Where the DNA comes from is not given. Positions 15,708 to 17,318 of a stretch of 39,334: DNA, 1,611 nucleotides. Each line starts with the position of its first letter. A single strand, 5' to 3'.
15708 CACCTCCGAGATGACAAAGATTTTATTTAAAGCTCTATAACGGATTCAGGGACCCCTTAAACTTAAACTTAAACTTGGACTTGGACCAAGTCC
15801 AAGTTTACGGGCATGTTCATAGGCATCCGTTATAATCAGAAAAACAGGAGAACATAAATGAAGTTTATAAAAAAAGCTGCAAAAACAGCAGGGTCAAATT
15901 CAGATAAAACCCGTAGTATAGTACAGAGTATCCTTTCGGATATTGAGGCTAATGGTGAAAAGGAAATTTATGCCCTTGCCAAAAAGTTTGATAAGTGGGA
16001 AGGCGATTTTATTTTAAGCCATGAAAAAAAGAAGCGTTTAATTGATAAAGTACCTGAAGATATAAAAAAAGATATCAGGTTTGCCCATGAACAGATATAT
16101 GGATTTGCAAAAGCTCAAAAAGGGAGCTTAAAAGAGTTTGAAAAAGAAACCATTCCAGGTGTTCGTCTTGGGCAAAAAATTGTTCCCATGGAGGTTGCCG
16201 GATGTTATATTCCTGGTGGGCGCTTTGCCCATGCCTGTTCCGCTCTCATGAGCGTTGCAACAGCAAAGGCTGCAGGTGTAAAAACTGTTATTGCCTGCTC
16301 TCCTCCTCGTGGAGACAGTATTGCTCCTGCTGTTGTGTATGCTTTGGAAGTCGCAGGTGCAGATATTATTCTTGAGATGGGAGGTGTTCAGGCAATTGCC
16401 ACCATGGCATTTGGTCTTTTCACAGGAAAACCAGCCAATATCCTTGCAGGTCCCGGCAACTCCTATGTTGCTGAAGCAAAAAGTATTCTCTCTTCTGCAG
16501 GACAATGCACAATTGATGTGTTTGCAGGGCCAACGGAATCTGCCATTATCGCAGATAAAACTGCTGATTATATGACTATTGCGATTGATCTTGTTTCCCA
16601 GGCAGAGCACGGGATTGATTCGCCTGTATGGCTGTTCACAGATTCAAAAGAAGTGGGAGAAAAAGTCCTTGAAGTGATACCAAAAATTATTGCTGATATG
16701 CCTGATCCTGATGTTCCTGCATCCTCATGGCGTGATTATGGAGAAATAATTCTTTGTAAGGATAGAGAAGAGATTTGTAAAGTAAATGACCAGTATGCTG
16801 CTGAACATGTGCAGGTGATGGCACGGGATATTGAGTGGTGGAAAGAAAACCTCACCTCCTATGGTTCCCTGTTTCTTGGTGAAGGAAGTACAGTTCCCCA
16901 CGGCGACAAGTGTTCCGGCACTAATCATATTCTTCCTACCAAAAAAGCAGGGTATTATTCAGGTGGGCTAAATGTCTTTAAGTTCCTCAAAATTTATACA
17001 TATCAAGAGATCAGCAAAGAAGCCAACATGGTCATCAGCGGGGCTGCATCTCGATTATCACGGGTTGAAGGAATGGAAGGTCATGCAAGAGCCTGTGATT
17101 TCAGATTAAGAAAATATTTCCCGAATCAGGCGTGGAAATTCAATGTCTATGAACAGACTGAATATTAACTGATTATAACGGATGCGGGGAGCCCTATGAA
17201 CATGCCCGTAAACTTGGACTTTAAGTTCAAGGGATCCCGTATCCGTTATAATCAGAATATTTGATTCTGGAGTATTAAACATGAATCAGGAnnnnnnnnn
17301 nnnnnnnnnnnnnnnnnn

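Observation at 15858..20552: HisD-like dehydrogenase, aminotransferase, RidA remnant, CuyA/DcyD-like lyase and racemase: a candidate amino-alcohol or sulfonate degradation module coupled to methyltransferases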

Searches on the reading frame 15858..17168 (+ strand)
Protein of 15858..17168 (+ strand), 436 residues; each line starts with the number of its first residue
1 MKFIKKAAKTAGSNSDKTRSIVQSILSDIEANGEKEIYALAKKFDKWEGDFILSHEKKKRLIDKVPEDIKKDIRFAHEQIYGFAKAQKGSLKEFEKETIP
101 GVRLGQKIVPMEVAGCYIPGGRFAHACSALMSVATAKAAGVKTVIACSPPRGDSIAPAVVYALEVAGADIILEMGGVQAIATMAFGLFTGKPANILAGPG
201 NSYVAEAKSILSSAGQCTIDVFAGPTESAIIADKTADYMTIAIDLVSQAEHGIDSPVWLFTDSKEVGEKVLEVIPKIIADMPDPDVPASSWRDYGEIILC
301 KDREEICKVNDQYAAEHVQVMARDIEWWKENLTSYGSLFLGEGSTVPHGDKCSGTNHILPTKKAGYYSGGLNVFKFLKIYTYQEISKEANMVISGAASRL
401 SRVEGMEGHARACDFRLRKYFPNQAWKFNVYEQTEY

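Call 4: search_protein_families(library=pfam, proteins=[window:15858-17168:+])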
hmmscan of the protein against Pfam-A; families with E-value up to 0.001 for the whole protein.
window:15858-17168:+ (436 aa): 1 family
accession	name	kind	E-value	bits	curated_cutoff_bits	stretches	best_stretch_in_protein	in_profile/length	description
PF00815.25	Histidinol_dh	-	4.4e-123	411.8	27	1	12-417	5-411/411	Histidinol dehydrogenase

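Call 5: search_protein_families(library=ncbifam, proteins=[window:15858-17168:+])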
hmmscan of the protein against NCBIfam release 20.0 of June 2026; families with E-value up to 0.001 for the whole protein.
window:15858-17168:+ (436 aa): 2 families
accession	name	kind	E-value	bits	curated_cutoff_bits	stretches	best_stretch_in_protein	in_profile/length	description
TIGR00069.1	hisD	equivalog_domain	8.8e-118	393.9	243.8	1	22-416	1-393/393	histidinol dehydrogenase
NF010343.0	PRK13770.1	equivalog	2.6e-64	217.5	647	1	3-416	7-414/416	histidinol dehydrogenase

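Call 12: search_solved_structures(query=window:15858-17168:+, show_alignments=1)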
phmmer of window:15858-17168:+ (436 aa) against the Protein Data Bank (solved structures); distinct sequences matched with E-value up to 0.001: 11.
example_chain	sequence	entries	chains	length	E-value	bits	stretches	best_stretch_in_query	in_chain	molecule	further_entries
8v35_A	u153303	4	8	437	1.7e-149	501.5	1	2-428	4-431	Sulfopropanediol 3-dehydrogenase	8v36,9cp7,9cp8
8v37_A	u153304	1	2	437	2.2e-148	497.8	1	2-428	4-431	Sulfopropanediol 3-dehydrogenase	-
9cp9_A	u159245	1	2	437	4.3e-148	496.9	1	2-428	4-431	Sulfopropanediol 3-dehydrogenase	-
8wwe_A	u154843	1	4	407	1.3e-138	465.7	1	2-404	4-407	(R)-DHPS dehydrogenase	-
1k75_A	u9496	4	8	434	6.4e-63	216.3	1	13-417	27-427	L-histidinol dehydrogenase | Histidinol dehydrogenase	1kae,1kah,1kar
4g07_A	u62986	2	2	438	8.9e-61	209.2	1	19-418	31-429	Histidinol dehydrogenase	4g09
5vlb_A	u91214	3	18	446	1.7e-60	208.3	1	20-419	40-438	Histidinol dehydrogenase, chloroplastic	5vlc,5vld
9lbv_A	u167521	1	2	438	7.5e-59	202.9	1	16-417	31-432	Histidinol dehydrogenase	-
8xsq_A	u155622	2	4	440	7.6e-59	202.9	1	16-417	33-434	Histidinol dehydrogenase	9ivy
6an0_A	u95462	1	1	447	1.5e-58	201.9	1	16-419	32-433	Histidinol dehydrogenase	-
4gic_A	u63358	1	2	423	3.3e-54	187.6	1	20-387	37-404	Histidinol dehydrogenase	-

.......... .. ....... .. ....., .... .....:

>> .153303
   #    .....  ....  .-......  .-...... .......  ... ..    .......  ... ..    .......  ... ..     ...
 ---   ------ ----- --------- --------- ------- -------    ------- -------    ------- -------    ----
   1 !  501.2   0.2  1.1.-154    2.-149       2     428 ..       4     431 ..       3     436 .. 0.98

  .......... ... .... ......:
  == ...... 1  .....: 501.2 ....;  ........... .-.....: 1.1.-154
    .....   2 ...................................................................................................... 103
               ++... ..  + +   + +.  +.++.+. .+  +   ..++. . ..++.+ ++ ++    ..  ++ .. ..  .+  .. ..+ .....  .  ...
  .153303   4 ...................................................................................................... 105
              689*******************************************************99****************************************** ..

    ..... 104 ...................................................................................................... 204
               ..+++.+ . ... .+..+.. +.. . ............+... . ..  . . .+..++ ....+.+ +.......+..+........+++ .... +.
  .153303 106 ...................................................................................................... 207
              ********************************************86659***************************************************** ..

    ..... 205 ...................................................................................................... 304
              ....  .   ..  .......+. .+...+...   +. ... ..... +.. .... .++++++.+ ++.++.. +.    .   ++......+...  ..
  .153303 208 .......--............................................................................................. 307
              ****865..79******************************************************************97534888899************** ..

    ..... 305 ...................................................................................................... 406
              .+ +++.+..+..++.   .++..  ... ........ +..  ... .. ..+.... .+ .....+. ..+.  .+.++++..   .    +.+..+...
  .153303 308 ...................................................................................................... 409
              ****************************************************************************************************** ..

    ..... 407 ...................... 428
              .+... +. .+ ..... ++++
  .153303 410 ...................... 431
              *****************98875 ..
